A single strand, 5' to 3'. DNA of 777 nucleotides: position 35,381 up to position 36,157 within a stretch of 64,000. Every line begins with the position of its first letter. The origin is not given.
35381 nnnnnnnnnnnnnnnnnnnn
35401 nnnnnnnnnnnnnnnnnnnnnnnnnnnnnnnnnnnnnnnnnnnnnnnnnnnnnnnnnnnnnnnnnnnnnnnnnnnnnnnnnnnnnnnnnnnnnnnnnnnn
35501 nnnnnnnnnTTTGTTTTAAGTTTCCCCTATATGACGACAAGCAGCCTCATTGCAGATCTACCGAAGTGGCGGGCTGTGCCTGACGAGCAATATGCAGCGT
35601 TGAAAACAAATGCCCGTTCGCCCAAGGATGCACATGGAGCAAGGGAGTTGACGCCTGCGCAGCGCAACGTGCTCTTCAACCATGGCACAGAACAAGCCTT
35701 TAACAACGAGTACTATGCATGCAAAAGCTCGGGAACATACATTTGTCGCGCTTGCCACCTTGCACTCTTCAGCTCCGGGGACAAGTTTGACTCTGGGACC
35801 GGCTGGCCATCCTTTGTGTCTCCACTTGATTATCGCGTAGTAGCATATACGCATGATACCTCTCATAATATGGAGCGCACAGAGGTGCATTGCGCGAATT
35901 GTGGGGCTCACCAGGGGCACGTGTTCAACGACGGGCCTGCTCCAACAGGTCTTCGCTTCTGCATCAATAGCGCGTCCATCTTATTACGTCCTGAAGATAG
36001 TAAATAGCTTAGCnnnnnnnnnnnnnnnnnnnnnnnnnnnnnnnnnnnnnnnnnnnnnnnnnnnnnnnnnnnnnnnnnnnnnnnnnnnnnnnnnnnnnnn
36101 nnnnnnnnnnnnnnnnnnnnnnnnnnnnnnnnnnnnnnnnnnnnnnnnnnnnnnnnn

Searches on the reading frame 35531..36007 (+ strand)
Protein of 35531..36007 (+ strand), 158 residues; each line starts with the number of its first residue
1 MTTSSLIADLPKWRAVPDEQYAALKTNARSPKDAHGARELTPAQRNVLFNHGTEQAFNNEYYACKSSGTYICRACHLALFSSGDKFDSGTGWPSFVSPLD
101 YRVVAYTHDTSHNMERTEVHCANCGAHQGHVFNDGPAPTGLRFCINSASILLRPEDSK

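Call 13: search_protein_families(library=pfam, proteins=[window:35531-36007:+], max_evalue=0.1)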
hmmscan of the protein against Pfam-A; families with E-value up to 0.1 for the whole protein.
window:35531-36007:+ (158 aa): 5 families
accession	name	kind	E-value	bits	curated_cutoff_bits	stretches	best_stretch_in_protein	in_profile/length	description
PF01641.26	SelR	-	9.7e-46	154.9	24.9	1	40-152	1-114/116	SelR domain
PF24046.1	At4g08330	-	0.0029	18.1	27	1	104-139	62-99/129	At4g08330 beta-tent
PF08273.17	Zn_Ribbon_Prim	-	0.064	14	23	0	65-76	21-32/37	Zinc-binding domain of primase-helicase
PF02805.21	Ada_Zn_binding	-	0.068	13.6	23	0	41-66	36-61/65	Metal binding domain of Ada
PF14354.12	Lar_restr_allev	-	0.083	13.6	28.6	0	111-133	18-39/58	Restriction alleviation protein Lar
